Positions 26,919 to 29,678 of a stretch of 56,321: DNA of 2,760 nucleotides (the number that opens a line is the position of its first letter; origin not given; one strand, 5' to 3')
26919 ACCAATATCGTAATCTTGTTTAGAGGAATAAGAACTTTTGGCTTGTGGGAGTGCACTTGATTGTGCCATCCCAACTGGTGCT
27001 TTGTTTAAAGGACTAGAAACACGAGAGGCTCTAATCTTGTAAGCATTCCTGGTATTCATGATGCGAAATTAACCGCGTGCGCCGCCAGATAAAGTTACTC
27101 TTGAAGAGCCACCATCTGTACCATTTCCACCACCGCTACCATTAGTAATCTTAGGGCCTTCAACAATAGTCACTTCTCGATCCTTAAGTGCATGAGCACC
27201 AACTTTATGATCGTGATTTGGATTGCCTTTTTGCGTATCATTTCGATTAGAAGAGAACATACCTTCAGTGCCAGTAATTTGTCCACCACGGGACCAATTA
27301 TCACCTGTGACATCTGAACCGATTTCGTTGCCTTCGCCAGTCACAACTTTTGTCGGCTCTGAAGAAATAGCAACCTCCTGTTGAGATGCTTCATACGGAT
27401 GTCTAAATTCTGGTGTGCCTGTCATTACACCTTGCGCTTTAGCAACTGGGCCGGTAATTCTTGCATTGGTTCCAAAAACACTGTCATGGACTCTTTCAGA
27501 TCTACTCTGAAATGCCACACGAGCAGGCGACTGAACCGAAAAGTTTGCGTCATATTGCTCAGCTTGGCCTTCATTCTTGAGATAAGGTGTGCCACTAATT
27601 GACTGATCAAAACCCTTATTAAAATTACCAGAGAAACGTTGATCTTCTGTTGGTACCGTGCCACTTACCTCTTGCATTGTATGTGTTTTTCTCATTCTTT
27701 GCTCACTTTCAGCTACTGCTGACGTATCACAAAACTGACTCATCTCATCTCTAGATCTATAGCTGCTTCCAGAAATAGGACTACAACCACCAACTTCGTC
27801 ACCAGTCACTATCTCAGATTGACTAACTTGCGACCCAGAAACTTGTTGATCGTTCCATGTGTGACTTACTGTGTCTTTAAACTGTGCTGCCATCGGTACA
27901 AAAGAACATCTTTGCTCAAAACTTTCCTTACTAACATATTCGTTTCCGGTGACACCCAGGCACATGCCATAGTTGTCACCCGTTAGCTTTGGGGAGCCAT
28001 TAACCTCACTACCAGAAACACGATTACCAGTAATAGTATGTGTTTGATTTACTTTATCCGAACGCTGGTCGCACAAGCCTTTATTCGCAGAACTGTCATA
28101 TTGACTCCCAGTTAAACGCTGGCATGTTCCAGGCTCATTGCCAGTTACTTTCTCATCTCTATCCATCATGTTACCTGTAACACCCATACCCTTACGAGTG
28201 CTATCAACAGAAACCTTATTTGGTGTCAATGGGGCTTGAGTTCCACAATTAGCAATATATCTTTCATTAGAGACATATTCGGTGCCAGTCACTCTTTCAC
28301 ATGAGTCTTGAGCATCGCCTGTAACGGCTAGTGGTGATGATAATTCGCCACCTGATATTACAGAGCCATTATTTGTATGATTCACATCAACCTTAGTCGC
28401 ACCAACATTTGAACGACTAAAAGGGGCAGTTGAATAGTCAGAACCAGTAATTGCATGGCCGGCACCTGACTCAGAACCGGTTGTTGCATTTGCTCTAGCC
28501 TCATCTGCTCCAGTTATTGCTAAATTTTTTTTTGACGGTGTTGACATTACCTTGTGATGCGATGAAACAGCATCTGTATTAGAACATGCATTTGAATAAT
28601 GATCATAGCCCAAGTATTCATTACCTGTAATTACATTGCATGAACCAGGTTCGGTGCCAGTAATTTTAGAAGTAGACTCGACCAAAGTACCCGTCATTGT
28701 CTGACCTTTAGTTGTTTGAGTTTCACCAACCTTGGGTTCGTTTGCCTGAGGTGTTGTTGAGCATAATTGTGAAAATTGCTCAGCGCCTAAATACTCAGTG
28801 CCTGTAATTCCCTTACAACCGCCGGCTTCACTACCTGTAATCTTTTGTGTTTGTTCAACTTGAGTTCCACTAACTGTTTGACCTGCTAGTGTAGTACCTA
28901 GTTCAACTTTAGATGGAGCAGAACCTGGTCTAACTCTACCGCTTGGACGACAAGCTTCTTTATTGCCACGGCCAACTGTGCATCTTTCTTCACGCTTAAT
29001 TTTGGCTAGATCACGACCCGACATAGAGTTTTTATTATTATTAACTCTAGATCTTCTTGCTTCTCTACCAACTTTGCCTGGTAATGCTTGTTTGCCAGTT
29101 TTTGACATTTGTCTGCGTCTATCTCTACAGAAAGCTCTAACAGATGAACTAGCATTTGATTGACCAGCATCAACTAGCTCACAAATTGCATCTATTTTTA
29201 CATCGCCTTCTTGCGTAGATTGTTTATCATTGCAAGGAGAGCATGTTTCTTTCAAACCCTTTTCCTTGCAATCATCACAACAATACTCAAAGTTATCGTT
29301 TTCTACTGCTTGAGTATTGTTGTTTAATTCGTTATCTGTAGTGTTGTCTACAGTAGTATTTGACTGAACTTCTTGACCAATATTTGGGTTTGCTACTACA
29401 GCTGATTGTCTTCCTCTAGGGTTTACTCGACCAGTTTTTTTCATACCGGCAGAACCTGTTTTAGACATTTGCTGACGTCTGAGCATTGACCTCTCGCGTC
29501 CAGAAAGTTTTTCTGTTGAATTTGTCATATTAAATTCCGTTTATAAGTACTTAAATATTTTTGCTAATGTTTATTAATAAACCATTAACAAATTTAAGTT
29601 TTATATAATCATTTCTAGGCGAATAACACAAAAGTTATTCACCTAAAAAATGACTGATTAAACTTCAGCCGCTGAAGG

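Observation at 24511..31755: Complete alpha-carboxysome (bacterial microcompartment) operon: the central system of this window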

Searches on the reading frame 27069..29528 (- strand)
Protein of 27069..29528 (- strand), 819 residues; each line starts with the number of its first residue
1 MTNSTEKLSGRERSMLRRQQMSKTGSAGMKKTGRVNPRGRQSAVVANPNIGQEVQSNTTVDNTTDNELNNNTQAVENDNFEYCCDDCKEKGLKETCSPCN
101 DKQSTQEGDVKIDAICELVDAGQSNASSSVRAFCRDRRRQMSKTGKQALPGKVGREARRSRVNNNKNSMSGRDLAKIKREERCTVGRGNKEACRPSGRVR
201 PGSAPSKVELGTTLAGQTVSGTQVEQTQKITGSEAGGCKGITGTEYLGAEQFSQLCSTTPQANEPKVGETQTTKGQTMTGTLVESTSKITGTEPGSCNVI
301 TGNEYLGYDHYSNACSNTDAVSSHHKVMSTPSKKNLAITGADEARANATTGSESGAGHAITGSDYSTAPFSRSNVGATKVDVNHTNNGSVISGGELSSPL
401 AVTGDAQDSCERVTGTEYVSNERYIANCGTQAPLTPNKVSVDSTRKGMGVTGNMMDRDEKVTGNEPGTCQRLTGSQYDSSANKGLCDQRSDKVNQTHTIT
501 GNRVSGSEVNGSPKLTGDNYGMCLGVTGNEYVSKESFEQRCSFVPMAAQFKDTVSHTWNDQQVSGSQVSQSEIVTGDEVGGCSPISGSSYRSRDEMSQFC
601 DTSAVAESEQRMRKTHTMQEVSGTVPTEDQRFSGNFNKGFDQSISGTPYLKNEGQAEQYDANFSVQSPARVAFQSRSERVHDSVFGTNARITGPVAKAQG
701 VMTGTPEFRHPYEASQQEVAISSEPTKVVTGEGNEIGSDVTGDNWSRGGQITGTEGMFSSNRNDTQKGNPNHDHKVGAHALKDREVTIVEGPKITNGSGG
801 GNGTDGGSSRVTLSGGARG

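Call 3: search_protein_families(library=pfam, proteins=[window:27069-29528:-], max_evalue=0.01)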
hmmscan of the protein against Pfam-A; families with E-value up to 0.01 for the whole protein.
window:27069-29528:- (819 aa): 1 family
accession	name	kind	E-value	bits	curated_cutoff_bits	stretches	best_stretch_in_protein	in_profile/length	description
PF12288.13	CsoS2_M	-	1e-146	490.1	22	2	129-480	1-358/425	Carboxysome shell peptide mid-region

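Call 52: search_protein_families(library=ncbifam, proteins=[window:27069-29528:-], max_evalue=0.00001)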
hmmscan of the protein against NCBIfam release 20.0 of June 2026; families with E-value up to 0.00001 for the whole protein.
window:27069-29528:- (819 aa): 2 families
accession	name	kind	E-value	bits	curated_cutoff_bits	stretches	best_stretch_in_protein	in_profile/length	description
NF050159.1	CbxsomAssCsoS2Cyan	equivalog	3.6e-118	396.5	1100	2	34-477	87-538/795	alpha-carboxysome scaffolding protein CsoS2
NF050161.1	CbxsomAssCsoS2Hyd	equivalog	6.2e-97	326.2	850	3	56-487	117-496/665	alpha-carboxysome scaffolding protein CsoS2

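Call 56: search_solved_structures(query=window:27069-29528:-, max_evalue=0.01, show_alignments=3)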
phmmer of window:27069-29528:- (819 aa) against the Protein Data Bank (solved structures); distinct sequences matched with E-value up to 0.01: 4.
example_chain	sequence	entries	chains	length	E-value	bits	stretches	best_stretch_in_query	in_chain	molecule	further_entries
8b12_X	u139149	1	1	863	6.1e-116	392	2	96-712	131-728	Carboxysome assembly protein CsoS2B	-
9ly8_X2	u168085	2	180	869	6.9e-116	391.8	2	96-712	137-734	Carboxysome assembly protein CsoS2B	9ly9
8wxb_Y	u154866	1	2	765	3.4e-64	220.9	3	127-367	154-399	Carboxysome assembly protein CsoS2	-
8yvc_X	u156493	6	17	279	9.7e-20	73.9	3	710-819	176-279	Carboxysome assembly protein CsoS2B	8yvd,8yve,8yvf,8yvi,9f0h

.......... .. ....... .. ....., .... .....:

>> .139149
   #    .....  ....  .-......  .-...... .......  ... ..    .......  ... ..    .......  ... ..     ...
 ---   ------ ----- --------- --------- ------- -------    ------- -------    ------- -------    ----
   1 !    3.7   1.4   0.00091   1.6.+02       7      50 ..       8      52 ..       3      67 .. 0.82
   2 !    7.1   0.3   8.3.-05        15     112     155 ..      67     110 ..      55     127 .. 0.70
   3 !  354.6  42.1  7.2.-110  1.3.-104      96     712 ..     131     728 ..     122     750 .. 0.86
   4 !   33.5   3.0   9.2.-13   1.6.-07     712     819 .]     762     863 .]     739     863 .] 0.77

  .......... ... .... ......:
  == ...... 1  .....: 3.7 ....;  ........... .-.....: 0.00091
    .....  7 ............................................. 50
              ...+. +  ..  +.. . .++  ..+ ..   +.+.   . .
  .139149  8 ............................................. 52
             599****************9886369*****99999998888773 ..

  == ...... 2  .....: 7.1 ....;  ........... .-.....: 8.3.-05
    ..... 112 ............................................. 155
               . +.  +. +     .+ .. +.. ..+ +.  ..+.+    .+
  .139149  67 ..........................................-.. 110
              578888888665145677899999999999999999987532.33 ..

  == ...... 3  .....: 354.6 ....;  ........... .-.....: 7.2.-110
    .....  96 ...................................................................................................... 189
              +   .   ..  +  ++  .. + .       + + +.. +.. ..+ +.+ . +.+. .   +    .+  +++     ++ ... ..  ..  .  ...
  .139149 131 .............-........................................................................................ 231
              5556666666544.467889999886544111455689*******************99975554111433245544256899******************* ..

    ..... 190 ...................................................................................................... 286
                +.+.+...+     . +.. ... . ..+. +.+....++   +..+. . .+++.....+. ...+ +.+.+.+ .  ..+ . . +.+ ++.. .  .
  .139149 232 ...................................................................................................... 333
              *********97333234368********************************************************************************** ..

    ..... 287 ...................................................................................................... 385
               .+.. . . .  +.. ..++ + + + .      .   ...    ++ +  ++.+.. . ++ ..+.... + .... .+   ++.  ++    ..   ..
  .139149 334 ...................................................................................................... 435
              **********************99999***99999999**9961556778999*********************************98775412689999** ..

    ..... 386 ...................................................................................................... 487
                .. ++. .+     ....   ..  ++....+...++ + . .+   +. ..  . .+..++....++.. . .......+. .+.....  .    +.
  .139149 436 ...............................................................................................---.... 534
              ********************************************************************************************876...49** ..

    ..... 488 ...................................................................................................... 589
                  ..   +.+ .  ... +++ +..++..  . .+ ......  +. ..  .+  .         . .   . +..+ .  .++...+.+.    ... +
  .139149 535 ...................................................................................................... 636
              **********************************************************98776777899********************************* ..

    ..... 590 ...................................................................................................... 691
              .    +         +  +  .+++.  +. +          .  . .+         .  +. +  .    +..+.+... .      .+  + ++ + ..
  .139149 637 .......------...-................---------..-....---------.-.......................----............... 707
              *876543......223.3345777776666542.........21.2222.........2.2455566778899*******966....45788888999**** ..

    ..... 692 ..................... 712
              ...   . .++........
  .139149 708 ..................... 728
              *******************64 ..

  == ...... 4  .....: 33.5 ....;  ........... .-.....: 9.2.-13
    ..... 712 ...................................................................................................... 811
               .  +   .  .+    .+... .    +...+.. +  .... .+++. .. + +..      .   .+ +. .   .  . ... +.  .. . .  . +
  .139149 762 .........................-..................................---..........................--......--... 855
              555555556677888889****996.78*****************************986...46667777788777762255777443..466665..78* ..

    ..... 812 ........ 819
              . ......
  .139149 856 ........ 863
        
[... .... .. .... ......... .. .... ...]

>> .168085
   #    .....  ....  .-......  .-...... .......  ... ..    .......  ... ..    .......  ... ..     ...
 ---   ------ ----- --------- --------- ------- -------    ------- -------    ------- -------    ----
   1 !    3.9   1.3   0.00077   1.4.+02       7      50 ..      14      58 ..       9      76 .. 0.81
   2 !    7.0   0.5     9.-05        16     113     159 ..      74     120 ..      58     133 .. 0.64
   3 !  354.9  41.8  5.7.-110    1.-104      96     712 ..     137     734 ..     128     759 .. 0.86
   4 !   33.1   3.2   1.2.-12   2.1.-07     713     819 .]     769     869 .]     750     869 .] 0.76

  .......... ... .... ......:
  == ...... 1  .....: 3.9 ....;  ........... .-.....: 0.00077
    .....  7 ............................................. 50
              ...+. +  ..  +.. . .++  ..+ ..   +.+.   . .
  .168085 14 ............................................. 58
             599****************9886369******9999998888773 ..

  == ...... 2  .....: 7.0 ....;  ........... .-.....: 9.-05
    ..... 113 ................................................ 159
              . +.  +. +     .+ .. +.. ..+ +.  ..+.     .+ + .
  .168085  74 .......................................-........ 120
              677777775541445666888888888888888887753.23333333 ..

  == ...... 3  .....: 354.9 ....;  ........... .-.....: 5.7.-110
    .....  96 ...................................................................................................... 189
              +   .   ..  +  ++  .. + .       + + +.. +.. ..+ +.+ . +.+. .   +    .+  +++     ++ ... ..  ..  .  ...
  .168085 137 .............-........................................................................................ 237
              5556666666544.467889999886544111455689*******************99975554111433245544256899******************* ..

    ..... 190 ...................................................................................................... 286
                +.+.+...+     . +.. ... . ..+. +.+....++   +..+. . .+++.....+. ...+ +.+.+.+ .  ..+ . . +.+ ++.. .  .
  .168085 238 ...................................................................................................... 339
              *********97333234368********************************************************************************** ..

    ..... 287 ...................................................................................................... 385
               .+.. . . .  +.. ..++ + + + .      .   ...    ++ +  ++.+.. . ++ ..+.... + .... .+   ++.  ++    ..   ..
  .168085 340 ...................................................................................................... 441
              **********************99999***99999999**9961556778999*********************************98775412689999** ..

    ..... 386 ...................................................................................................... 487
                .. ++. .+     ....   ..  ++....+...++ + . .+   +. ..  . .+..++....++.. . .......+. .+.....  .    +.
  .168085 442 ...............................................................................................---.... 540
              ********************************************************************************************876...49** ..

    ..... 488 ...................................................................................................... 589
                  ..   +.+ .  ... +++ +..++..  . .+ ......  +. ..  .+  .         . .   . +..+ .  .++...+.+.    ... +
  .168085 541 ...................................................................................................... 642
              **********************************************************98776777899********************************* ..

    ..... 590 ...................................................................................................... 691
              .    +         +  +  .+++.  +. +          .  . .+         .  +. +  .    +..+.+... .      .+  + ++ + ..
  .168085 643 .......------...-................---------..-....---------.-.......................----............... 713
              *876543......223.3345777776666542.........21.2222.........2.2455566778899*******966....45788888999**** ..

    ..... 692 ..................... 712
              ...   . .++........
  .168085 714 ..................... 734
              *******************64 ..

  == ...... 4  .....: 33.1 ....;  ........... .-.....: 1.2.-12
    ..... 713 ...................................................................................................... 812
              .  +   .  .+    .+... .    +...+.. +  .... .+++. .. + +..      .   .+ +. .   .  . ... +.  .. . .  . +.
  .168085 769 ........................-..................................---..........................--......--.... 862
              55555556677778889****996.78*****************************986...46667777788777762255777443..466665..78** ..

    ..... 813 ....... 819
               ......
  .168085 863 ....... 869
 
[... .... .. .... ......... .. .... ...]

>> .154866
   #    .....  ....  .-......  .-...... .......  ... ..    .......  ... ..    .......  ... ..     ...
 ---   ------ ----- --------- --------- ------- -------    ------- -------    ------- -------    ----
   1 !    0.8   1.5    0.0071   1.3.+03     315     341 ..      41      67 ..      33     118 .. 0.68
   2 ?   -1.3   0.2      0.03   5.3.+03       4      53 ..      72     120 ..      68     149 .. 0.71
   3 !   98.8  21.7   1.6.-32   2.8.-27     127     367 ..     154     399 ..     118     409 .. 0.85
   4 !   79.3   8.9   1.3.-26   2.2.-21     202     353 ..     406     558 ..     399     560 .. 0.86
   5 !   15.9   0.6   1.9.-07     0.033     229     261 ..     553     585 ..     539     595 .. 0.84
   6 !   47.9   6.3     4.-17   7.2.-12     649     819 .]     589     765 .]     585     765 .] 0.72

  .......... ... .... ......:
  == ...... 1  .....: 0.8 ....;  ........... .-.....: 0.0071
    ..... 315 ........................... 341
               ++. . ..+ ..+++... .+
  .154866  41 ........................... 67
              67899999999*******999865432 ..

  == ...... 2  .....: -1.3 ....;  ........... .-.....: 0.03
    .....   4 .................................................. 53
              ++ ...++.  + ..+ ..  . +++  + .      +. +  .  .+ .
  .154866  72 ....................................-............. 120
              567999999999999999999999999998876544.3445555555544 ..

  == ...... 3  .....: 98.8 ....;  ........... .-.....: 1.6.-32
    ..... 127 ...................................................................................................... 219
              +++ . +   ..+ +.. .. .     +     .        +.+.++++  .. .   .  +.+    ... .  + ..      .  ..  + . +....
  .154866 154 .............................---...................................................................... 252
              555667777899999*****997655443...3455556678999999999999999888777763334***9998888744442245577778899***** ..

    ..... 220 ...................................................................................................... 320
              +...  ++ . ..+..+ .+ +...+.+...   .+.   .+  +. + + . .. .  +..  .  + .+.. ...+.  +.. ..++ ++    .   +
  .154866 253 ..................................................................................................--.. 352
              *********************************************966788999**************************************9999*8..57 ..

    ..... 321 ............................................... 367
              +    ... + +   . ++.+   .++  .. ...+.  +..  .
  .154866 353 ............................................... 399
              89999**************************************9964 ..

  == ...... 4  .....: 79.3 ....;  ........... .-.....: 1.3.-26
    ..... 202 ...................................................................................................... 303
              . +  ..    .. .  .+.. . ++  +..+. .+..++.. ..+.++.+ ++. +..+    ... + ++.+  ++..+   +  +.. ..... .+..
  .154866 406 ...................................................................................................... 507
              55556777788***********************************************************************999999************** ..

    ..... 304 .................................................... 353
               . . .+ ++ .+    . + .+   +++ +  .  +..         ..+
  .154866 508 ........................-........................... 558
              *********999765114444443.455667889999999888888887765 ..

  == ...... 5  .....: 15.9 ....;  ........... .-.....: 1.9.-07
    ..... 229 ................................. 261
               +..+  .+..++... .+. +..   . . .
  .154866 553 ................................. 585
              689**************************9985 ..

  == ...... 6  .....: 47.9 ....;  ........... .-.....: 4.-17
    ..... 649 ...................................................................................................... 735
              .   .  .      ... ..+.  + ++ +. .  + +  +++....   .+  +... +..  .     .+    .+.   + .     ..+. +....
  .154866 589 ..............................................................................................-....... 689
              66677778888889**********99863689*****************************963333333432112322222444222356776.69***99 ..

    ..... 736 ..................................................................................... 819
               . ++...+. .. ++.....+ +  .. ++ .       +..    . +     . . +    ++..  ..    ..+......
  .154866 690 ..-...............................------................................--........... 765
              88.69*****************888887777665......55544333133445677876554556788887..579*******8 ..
